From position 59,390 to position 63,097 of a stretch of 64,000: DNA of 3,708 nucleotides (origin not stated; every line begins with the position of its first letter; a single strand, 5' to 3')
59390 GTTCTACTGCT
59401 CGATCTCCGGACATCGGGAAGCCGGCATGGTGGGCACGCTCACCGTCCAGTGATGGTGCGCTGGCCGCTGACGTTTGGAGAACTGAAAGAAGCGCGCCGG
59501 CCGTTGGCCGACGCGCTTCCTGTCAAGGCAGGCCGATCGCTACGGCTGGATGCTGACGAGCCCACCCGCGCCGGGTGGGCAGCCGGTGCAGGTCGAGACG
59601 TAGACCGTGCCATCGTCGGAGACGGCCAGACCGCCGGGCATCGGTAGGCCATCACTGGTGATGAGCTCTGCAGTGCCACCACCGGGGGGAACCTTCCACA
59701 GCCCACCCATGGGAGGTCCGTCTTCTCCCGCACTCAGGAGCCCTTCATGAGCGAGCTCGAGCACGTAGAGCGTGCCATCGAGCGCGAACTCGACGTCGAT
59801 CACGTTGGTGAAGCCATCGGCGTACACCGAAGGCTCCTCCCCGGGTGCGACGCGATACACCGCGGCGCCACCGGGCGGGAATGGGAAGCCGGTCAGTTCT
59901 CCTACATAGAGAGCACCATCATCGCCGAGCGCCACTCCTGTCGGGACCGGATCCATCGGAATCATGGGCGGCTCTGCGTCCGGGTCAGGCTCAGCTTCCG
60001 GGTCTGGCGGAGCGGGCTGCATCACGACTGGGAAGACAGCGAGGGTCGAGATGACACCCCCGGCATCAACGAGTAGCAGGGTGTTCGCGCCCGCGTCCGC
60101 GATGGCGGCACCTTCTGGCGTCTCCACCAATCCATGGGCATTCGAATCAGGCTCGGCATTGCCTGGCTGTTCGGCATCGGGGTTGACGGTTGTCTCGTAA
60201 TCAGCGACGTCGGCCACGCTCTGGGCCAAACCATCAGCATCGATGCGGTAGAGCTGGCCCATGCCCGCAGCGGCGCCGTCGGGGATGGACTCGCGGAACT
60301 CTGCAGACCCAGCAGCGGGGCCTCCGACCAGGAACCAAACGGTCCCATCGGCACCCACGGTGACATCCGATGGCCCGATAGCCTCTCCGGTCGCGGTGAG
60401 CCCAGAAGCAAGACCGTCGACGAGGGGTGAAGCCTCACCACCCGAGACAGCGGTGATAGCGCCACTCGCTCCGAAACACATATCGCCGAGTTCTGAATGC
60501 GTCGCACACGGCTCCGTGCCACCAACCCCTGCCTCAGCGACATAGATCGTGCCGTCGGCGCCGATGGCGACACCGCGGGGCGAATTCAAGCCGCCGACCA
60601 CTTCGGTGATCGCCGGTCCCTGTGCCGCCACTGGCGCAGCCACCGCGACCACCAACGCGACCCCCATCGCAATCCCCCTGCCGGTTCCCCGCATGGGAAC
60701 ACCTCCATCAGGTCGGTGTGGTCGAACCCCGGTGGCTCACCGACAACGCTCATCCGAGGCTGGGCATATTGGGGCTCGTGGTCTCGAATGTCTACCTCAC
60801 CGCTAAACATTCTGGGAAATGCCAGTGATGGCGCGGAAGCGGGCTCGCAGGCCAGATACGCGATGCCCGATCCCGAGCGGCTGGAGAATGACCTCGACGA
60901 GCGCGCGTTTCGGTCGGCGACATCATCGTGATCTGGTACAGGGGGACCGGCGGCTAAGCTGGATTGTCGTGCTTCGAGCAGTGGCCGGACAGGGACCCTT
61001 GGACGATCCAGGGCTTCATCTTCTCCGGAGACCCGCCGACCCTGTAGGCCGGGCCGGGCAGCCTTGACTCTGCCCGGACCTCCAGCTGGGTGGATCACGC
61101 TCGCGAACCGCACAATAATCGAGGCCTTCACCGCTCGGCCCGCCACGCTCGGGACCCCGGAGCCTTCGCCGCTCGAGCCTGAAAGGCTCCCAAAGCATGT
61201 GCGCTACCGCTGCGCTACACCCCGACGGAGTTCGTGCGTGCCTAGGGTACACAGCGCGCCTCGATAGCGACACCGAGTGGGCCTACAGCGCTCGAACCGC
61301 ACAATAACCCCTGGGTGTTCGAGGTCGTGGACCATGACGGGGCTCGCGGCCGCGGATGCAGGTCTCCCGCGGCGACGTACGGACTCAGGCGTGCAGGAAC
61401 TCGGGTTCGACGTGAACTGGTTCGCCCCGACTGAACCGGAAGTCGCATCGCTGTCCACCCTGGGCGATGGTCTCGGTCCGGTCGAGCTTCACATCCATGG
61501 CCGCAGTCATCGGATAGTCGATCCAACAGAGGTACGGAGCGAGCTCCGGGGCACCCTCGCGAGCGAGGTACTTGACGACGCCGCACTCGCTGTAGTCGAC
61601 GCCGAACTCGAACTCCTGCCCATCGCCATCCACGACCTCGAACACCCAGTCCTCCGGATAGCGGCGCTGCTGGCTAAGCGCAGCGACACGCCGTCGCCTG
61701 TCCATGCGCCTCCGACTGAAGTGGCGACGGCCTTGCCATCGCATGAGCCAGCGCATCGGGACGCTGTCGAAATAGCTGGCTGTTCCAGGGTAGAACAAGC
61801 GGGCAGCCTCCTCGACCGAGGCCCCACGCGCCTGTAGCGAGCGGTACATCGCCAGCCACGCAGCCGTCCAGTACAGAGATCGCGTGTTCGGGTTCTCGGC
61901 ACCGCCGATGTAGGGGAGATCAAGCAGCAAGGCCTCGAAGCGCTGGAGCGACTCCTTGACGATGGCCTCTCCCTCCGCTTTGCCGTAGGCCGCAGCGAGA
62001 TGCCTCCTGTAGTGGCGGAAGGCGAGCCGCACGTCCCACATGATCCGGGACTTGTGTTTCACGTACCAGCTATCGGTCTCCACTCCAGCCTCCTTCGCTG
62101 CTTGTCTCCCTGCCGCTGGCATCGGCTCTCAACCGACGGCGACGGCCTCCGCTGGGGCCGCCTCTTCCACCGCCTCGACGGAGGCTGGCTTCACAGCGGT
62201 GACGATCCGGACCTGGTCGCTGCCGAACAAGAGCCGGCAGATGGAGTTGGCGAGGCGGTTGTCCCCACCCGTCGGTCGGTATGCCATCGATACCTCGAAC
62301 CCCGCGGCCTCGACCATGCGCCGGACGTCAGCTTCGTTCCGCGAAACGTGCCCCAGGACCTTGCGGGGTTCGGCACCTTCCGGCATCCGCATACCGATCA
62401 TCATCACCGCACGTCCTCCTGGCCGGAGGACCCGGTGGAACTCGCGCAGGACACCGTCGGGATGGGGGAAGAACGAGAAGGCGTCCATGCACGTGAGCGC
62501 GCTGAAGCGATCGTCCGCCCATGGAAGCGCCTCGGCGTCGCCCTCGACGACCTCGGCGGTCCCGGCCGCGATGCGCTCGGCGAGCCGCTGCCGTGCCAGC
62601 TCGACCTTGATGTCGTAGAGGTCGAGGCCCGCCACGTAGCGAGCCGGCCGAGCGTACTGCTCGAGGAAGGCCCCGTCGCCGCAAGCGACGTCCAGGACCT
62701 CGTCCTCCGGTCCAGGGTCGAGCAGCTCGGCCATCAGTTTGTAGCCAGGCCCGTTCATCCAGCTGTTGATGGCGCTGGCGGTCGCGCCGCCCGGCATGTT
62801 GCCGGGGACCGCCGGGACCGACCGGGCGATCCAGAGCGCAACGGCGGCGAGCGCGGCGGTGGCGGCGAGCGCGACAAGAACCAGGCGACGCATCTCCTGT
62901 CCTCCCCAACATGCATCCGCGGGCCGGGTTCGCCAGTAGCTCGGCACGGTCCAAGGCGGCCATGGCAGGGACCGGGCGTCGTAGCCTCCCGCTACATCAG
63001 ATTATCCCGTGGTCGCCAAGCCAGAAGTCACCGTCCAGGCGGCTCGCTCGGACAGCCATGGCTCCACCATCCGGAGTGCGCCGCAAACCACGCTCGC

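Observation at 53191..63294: Array of tRNA-Pro(UGG) 5'-half + promoter-region repeats dividing ~10 kb into small co-oriented gene modules, with no integrase in sight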

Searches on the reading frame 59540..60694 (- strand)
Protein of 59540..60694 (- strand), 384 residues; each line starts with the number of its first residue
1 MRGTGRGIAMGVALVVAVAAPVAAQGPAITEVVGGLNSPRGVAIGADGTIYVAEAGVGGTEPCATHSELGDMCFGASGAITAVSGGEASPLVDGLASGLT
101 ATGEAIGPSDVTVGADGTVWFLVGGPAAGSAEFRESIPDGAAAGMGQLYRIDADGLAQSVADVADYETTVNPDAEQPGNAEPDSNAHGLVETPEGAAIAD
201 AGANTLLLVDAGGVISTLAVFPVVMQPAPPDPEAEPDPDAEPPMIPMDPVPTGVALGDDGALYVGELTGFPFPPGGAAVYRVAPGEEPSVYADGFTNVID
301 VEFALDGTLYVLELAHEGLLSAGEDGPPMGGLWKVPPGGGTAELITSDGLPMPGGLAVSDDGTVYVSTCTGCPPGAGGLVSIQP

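Call 18: search_protein_families(library=pfam, proteins=[window:59540-60694:-], max_evalue=0.01)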
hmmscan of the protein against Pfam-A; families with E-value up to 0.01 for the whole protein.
window:59540-60694:- (384 aa): 3 families
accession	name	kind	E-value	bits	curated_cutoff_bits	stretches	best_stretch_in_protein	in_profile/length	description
PF01436.27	NHL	-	1.8e-09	37.6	20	0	36-55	1-20/28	NHL repeat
PF20067.5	SSL_N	-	0.00016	21.9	18.9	0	342-371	12-41/46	Strictosidine synthase-like, N-terminal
PF24684.1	Vgb_lyase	-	0.0084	15.4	50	0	104-121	95-112/290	Virginiamycin B lyase family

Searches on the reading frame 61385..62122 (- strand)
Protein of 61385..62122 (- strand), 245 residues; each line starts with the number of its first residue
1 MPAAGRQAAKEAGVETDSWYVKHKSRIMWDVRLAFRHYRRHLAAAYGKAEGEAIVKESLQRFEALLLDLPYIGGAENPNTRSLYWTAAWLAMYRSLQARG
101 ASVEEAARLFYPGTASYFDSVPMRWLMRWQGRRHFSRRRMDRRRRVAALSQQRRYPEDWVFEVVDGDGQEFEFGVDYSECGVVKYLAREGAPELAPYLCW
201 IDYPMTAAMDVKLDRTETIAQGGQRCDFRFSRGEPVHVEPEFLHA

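Call 16: find_encoding_contigs(protein=window:61385-62122:-, flank=10000, max_places=10)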
Protein window:61385-62122:- (245 aa): no gene with exactly this product is on record in the collection.

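Call 18: search_protein_families(library=pfam, proteins=[window:61385-62122:-], max_evalue=0.01)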
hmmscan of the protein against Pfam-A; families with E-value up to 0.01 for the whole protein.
window:61385-62122:- (245 aa): 1 family
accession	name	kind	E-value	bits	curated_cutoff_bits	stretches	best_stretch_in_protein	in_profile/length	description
PF14196.11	ATC_hydrolase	-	9.9e-21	75.5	28.1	1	88-230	8-145/145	L-2-amino-thiazoline-4-carboxylic acid hydrolase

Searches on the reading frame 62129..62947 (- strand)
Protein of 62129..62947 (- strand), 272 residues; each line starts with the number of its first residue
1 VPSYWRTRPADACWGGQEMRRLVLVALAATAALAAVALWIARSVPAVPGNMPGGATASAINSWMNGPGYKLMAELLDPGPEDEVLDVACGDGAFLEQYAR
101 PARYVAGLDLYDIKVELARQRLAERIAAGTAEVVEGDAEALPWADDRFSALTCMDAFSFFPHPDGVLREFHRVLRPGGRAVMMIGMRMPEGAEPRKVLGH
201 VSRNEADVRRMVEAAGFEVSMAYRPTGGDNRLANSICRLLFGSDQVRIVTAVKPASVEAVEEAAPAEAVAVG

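Call 18: search_protein_families(library=pfam, proteins=[window:62129-62947:-], max_evalue=0.01)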
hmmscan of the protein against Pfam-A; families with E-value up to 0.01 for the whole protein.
window:62129-62947:- (272 aa): 9 families
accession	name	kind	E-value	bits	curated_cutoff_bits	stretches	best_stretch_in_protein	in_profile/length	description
PF08241.18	Methyltransf_11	-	1.7e-20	73.9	21.2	1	85-181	1-94/95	Methyltransferase domain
PF13649.12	Methyltransf_25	-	4.2e-19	69.5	27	1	84-178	1-97/97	Methyltransferase domain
PF13847.12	Methyltransf_31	-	2e-14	54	27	1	82-182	5-109/145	Methyltransferase domain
PF08242.18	Methyltransf_12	-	3e-11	44.3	30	1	85-179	1-97/98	Methyltransferase domain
PF01209.24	Ubie_methyltran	-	6.3e-11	42.5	20.1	1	81-183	48-152/233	ubiE/COQ5 methyltransferase family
PF13489.12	Methyltransf_23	-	3e-10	40.5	27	1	75-219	16-161/164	Methyltransferase domain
PF07021.18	MetW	-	7e-05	23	21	1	69-174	4-102/193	Methionine biosynthesis protein MetW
PF02353.26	CMAS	-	0.0031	17.3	27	1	74-182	56-164/273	Mycolic acid cyclopropane synthetase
PF00891.24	Methyltransf_2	-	0.0081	16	22.3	0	83-192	65-173/210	O-methyltransferase domain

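Call 60: find_homologous_proteins(query=window:62129-62947:-, max_evalue=1e-20)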
Query window:62129-62947:- (272 aa): 200 proteins with E <= 1e-20 among 8000 candidates; the best 120 are listed.
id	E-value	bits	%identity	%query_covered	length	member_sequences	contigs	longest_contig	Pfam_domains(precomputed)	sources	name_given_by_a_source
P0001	8.1e-151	519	95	88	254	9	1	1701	PF13847.13,PF13489.13,PF13649.13,PF01209.25,PF08241.19,PF08242.19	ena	-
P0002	3.3e-133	461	81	93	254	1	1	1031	PF13847.13,PF13489.13,PF13649.13,PF01209.25,PF08241.19,PF08242.19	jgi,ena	-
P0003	1.8e-129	449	83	93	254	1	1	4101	PF13847.13,PF13489.13,PF13649.13,PF01209.25,PF08241.19,PF08242.19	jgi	jgi:SAM-dependent methyltransferase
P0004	5.4e-128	444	79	93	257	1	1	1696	PF13847.13,PF13489.13,PF13649.13,PF01209.25,PF08241.19,PF08242.19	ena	-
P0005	3.0e-125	435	78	93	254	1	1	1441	PF13847.13,PF13489.13,PF13649.13,PF01209.25,PF08241.19,PF08242.19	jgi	jgi:SAM-dependent methyltransferase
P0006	1.9e-124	432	77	95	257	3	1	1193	PF13847.13,PF13489.13,PF13649.13,PF01209.25,PF08241.19,PF08242.19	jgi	jgi:SAM-dependent methyltransferase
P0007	3.6e-115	402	72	93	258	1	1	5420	PF13847.13,PF13489.13,PF13649.13,PF01209.25,PF08241.19,PF08242.19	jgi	-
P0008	2.1e-114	400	71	87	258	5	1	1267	PF13847.13,PF13489.13,PF13649.13,PF01209.25,PF08241.19,PF08242.19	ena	-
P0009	1.1e-89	318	75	67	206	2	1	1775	PF13847.13,PF13489.13,PF13649.13,PF01209.25,PF08241.19,PF08242.19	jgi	jgi:ubiquinone/menaquinone biosynthesis C-methylase UbiE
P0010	8.9e-81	289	58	93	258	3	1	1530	PF13847.13,PF13489.13,PF13649.13,PF01209.25,PF08241.19,PF08242.19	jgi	jgi:SAM-dependent methyltransferase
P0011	9.7e-80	286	62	83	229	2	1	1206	PF13847.13,PF13489.13,PF13649.13,PF01209.25,PF08241.19,PF08242.19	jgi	jgi:SAM-dependent methyltransferase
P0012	1.2e-79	286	57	93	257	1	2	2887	PF13847.13,PF13489.13,PF13649.13,PF01209.25,PF08241.19,PF08242.19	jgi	jgi:SAM-dependent methyltransferase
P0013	1.1e-73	266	56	78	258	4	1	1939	PF13847.13,PF13489.13,PF02353.27,PF13649.13,PF01209.25,PF08241.19,PF08242.19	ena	-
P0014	2.0e-73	265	56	80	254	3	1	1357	PF13847.13,PF13489.13,PF13649.13,PF01209.25,PF08241.19,PF08242.19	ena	-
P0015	6.9e-71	257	54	93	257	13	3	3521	PF13847.13,PF13489.13,PF02353.27,PF13649.13,PF01209.25,PF08241.19,PF08242.19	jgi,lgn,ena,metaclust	metaclust:\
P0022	1.8e-66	242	52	78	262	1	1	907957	PF13847.13,PF13489.13,PF13649.13,PF01209.25,PF08241.19,PF08242.19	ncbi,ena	-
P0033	2.6e-62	229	52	77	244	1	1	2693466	PF13847.13,PF13489.13,PF13649.13,PF01209.25,PF08241.19,PF08242.19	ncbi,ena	-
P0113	3.2e-37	146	46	64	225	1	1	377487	PF13847.13,PF13489.13,PF02353.27,PF13649.13,PF01209.25,PF08241.19,PF08242.19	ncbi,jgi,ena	jgi:ubiquinone/menaquinone biosynthesis C-methylase UbiE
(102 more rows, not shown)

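Call 61: find_encoding_contigs(protein=P0033, flank=10000, max_places=3)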
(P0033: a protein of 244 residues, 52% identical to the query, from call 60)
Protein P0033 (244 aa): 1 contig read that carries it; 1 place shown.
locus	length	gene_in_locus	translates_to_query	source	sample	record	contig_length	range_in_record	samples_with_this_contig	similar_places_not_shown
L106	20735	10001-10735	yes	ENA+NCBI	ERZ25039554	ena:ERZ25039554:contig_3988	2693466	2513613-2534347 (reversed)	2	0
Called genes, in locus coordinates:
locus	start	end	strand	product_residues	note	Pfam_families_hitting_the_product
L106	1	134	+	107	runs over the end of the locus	-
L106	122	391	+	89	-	-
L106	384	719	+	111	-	PF06953:ArsD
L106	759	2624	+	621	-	PF00142:Fer4_NifH (faint), PF01656:CbiA, PF02374:ArsA_ATPase, PF02562:PhoH (faint), PF10609:ParA (faint), PF01656:CbiA (weak), PF02374:ArsA_ATPase, PF13614:AAA_31 (weak)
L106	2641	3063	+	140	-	PF06133:Com_YlbF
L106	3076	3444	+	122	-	PF06133:Com_YlbF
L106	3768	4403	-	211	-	-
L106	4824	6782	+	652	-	PF01807:Zn_ribbon_DnaG, PF08275:DNAG_N, PF01751:Toprim, PF13155:Toprim_2, PF13662:Toprim_4, PF10410:DnaB_bind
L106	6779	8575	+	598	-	PF00140:Sigma70_r1_2, PF04542:Sigma70_r2, PF04539:Sigma70_r3, PF04545:Sigma70_r4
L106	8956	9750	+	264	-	-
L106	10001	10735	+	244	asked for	PF13489:Methyltransf_23, PF01209:Ubie_methyltran, PF08241:Methyltransf_11, PF08242:Methyltransf_12, PF13649:Methyltransf_25, PF13847:Methyltransf_31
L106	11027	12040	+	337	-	PF03130:HEAT_PBS (faint), PF13646:HEAT_2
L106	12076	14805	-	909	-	PF00690:Cation_ATPase_N, PF00122:E1-E2_ATPase, PF00702:Hydrolase, PF13246:Cation_ATPase, PF00689:Cation_ATPase_C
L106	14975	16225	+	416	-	PF13527:Acetyltransf_9, PF00583:Acetyltransf_1 (weak), PF17668:Acetyltransf_17, PF13530:SCP2_2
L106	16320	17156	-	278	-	PF00581:Rhodanese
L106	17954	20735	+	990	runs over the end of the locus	PF00059:Lectin_C, PF13620:CarboxypepD_reg (faint), PF17210:SdrD_B (faint)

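Call 62: find_encoding_contigs(protein=P0022, flank=10000, max_places=3)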
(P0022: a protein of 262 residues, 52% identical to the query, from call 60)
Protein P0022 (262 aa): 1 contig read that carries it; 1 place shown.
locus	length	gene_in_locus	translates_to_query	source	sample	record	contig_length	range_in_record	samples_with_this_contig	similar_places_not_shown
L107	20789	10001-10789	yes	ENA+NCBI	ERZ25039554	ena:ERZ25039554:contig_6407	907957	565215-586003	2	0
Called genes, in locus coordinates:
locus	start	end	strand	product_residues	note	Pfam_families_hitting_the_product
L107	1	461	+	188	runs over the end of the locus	-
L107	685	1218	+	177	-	PF01510:Amidase_2 (weak)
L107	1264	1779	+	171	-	-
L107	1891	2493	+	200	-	-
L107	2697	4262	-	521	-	PF00144:Beta-lactamase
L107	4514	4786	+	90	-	-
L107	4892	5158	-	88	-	-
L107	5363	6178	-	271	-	PF13411:MerR_1, PF06445:GyrI-like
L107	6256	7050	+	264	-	PF00296:Bac_luciferase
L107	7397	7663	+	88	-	-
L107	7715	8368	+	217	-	PF08241:Methyltransf_11 (weak), PF13649:Methyltransf_25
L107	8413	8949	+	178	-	-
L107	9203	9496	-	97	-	-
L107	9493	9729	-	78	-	PF12844:HTH_19, PF13560:HTH_31, PF13443:HTH_26, PF01381:HTH_3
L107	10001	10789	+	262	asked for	PF13489:Methyltransf_23, PF01209:Ubie_methyltran, PF13847:Methyltransf_31, PF08241:Methyltransf_11, PF08242:Methyltransf_12, PF13649:Methyltransf_25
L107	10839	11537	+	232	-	PF14196:ATC_hydrolase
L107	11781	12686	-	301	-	PF00561:Abhydrolase_1, PF12697:Abhydrolase_6, PF12146:Hydrolase_4 (faint)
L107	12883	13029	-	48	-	-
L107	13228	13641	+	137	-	PF00989:PAS (faint)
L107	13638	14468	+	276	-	PF00753:Lactamase_B (faint), PF12706:Lactamase_B_2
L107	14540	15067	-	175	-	-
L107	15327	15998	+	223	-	-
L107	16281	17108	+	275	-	-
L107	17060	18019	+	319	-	PF24681:Kelch_KLHDC2_KLHL20_DRC7 (weak), PF24981:Beta-prop_ATRN-LZTR1 (weak), PF13415:Beta-prop_FBX42 (weak)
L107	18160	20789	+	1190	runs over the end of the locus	PF13191:AAA_16, PF00196:GerE, PF00211:Guanylate_cyc (faint)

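Call 63: find_encoding_contigs(protein=P0113, flank=10000, max_places=3)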
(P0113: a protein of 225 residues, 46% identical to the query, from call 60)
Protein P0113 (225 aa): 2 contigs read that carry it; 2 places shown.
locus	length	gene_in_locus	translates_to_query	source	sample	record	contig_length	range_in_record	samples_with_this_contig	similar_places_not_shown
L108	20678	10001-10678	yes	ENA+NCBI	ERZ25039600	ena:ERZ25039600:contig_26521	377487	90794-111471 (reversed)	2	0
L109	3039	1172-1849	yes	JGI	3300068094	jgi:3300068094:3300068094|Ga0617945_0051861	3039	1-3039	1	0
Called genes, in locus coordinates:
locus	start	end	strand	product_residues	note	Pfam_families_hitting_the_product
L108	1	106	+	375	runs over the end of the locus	PF13187:Fer4_9 (faint), PF13237:Fer4_10 (weak), PF14697:Fer4_21, PF00037:Fer4 (weak), PF12837:Fer4_6 (weak)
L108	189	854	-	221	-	PF02492:cobW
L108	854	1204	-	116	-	PF01155:HypA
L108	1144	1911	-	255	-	PF00884:Sulfatase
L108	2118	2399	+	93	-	PF18905:DUF5661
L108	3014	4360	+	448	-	PF06863:DUF1254, PF06742:DUF1214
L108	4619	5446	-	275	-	PF00561:Abhydrolase_1, PF12146:Hydrolase_4, PF12697:Abhydrolase_6, PF03096:Ndr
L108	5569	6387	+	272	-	PF00106:adh_short, PF08659:KR, PF13561:adh_short_C2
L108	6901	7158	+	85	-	PF07878:RHH_5 (weak), PF19891:DUF6364 (weak)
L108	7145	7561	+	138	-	PF01850:PIN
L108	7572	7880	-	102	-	PF07929:PRiA4_ORF3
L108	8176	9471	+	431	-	PF00144:Beta-lactamase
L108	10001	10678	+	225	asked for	PF13489:Methyltransf_23, PF01209:Ubie_methyltran, PF02353:CMAS (weak), PF13649:Methyltransf_25, PF13847:Methyltransf_31, PF08241:Methyltransf_11, PF08242:Methyltransf_12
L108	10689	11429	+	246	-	PF00753:Lactamase_B, PF23023:Anti-Pycsar_Apyc1 (faint)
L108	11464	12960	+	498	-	PF00561:Abhydrolase_1, PF12146:Hydrolase_4, PF12697:Abhydrolase_6, PF14196:ATC_hydrolase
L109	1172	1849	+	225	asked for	PF13489:Methyltransf_23, PF01209:Ubie_methyltran, PF02353:CMAS (weak), PF13649:Methyltransf_25, PF13847:Methyltransf_31, PF08241:Methyltransf_11, PF08242:Methyltransf_12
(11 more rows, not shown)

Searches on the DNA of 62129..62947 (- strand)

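Call 66: search_rna_families(sources=[L106, L107, L108], threshold=gathering)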
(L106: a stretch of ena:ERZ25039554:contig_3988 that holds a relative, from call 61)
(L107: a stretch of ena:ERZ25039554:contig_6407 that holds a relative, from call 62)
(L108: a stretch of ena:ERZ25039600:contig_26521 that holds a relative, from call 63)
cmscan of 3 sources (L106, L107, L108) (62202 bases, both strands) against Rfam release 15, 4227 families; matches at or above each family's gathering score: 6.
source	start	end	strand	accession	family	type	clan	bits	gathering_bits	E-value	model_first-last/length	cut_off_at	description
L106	17285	17356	+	RF00005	tRNA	Gene; tRNA;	CL00001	74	29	2.5e-14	1-71/71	no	tRNA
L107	9899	9983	+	RF03169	c-di-GMP-II-GAG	Cis-reg; riboswitch;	CL00127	71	40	3.1e-12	1-86/86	no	c-di-GMP-II-GAG riboswitch aptamer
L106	17835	17920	+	RF03169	c-di-GMP-II-GAG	Cis-reg; riboswitch;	CL00127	70.5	40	4.1e-12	1-86/86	no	c-di-GMP-II-GAG riboswitch aptamer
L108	9900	9986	+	RF03169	c-di-GMP-II-GAG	Cis-reg; riboswitch;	CL00127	57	40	1.2e-08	1-86/86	no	c-di-GMP-II-GAG riboswitch aptamer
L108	13337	13423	+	RF03169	c-di-GMP-II-GAG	Cis-reg; riboswitch;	CL00127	57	40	1.2e-08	1-86/86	no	c-di-GMP-II-GAG riboswitch aptamer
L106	10910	10993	+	RF03169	c-di-GMP-II-GAG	Cis-reg; riboswitch;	CL00127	42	40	7.8e-05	1-86/86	no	c-di-GMP-II-GAG riboswitch aptamer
